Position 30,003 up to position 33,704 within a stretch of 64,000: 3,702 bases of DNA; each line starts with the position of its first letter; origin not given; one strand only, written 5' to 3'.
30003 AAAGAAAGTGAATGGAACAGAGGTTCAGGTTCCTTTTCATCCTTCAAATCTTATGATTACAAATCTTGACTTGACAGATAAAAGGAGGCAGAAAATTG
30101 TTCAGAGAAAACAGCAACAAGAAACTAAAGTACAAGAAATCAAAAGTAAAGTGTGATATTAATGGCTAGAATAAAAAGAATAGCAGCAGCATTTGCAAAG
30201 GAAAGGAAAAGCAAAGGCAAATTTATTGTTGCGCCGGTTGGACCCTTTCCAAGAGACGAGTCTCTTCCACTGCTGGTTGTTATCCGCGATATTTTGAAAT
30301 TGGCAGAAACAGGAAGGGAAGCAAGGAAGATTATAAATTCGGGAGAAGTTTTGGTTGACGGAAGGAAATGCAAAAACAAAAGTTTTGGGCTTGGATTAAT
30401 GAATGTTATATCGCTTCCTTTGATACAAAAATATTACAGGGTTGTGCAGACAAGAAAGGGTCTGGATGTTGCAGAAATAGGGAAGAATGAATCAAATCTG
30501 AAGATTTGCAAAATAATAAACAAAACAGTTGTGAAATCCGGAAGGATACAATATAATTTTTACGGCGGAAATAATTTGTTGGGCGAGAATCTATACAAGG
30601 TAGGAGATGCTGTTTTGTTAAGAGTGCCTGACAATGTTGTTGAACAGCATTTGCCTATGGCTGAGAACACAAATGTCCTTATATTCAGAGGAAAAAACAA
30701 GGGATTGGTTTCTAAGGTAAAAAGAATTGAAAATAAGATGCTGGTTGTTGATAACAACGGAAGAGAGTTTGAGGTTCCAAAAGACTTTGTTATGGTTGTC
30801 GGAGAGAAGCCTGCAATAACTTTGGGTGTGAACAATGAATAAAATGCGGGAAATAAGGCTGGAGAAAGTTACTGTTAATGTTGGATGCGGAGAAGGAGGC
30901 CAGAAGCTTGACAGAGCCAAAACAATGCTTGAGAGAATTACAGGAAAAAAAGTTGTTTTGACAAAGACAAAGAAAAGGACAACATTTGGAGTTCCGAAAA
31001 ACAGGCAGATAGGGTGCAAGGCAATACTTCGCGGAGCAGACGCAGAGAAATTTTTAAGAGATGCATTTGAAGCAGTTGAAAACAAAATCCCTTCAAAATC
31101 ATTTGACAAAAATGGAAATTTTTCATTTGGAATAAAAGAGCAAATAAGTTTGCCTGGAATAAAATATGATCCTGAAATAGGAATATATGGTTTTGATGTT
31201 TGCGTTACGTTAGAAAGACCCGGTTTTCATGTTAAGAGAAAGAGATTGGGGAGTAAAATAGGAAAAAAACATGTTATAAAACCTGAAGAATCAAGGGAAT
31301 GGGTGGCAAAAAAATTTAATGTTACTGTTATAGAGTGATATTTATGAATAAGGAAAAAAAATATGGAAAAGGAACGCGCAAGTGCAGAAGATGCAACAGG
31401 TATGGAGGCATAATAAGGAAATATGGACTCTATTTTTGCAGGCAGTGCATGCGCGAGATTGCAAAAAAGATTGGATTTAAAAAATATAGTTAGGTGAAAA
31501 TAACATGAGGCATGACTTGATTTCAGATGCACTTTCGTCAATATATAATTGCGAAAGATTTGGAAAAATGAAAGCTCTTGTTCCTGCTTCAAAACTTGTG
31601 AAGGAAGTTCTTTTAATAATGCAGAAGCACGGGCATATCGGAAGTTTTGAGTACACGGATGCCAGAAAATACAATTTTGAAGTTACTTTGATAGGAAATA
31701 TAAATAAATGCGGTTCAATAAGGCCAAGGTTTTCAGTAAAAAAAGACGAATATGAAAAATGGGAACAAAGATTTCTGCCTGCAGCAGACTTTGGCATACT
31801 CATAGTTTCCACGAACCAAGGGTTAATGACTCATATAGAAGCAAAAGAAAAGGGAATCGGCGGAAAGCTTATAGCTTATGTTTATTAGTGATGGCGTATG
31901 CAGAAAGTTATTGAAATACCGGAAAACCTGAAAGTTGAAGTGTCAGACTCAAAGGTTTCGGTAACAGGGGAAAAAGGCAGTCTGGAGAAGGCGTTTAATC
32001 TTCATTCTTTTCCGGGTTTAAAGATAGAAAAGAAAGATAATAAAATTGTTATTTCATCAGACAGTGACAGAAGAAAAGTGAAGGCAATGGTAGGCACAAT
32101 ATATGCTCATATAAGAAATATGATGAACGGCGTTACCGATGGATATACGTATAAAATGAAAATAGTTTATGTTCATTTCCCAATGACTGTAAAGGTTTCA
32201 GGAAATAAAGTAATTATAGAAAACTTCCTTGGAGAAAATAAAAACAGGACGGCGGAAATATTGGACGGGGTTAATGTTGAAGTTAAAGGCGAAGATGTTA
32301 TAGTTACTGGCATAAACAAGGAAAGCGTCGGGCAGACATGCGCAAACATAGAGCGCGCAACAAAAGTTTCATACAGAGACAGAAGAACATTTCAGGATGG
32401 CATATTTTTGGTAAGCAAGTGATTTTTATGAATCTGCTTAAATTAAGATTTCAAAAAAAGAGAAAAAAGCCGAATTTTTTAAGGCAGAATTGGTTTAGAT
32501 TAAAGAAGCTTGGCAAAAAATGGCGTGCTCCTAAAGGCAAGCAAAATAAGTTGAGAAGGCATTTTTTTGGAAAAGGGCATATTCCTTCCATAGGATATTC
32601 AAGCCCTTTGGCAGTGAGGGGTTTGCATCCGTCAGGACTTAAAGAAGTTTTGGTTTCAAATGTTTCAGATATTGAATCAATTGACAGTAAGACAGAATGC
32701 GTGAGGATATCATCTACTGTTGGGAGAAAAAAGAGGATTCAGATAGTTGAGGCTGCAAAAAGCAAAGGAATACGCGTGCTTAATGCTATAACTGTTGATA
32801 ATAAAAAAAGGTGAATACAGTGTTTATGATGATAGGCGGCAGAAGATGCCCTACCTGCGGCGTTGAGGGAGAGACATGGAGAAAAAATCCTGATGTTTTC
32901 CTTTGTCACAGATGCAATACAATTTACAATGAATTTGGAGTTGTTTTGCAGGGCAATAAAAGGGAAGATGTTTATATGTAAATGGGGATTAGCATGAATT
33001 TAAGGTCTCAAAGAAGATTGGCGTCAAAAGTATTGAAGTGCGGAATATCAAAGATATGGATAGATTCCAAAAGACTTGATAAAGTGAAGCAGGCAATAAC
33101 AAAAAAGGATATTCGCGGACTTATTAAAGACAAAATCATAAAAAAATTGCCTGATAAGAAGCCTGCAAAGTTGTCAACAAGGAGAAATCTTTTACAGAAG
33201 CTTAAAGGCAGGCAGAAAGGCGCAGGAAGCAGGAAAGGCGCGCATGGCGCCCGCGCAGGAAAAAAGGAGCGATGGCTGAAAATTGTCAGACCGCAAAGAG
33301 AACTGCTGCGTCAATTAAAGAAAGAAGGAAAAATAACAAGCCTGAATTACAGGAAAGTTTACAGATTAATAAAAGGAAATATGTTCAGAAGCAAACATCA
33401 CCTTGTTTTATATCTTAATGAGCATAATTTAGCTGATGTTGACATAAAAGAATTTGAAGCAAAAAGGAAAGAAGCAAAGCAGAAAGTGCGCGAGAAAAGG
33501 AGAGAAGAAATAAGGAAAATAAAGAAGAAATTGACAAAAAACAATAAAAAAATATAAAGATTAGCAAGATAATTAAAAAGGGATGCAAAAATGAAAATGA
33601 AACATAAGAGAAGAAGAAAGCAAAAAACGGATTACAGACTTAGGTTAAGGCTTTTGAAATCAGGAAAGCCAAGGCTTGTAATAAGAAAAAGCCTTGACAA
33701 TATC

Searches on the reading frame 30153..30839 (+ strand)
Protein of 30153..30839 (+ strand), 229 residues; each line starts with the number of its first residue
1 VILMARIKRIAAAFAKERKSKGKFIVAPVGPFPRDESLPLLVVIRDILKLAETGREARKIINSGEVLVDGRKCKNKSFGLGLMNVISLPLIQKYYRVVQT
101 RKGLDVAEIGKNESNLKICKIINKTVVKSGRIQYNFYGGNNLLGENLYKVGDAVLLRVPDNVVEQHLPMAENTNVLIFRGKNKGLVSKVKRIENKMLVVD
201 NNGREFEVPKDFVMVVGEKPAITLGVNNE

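Call 72: search_protein_families(library=pfam, proteins=[window:30153-30839:+], max_evalue=0.00001)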
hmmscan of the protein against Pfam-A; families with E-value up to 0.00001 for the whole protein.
window:30153-30839:+ (229 aa): 2 families
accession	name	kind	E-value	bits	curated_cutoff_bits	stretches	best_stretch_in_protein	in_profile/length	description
PF00900.26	Ribosomal_S4e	-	5.3e-16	58.6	25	1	92-161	2-73/75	Ribosomal family S4e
PF01479.30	S4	-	8.1e-08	32.3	22.8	1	46-85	8-47/48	S4 domain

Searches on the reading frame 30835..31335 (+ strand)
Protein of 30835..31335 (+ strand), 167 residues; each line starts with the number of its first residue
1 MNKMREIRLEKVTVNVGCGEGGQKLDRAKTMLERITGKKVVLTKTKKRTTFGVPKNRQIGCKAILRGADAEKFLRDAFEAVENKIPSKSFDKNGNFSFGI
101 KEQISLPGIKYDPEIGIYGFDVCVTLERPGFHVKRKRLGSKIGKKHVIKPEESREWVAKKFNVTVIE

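Call 72: search_protein_families(library=pfam, proteins=[window:30835-31335:+], max_evalue=0.00001)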
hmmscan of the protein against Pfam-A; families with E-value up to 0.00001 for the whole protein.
window:30835-31335:+ (167 aa): 2 families
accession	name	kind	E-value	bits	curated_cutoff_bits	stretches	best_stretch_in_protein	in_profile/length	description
PF00673.26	Ribosomal_L5_C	-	3e-22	79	27.8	1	58-136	1-83/94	ribosomal L5P family C-terminus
PF00281.24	Ribosomal_L5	-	3.9e-15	56.3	34.9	1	2-48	1-50/57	Ribosomal protein L5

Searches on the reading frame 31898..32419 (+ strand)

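Call 72: search_protein_families(library=pfam, proteins=[window:31898-32419:+], max_evalue=0.00001)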
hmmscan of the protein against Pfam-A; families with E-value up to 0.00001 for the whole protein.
window:31898-32419:+ (174 aa): 1 family
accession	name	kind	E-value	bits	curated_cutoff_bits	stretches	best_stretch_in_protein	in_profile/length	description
PF00347.28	Ribosomal_L6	-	3.2e-28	98.8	27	2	94-168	1-80/80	Ribosomal protein L6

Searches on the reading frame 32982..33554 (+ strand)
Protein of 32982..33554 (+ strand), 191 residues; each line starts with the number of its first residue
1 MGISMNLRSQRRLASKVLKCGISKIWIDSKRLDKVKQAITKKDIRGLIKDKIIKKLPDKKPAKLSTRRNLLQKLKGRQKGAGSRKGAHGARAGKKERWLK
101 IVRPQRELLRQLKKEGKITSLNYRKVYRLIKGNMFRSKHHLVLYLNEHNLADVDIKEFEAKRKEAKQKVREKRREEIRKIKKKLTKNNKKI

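Call 72: search_protein_families(library=pfam, proteins=[window:32982-33554:+], max_evalue=0.00001)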
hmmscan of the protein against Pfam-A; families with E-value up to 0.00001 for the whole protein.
window:32982-33554:+ (191 aa): 2 families
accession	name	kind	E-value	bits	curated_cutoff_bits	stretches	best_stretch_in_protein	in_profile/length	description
PF25476.1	Ribosomal_L19e_C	-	4.9e-24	84.8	25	1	64-148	6-90/91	Ribosomal protein L19e, C-terminal domain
PF01280.26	Ribosomal_L19e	-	1.2e-20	73.6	25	1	6-57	1-52/53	Ribosomal protein L19e, N-terminal domain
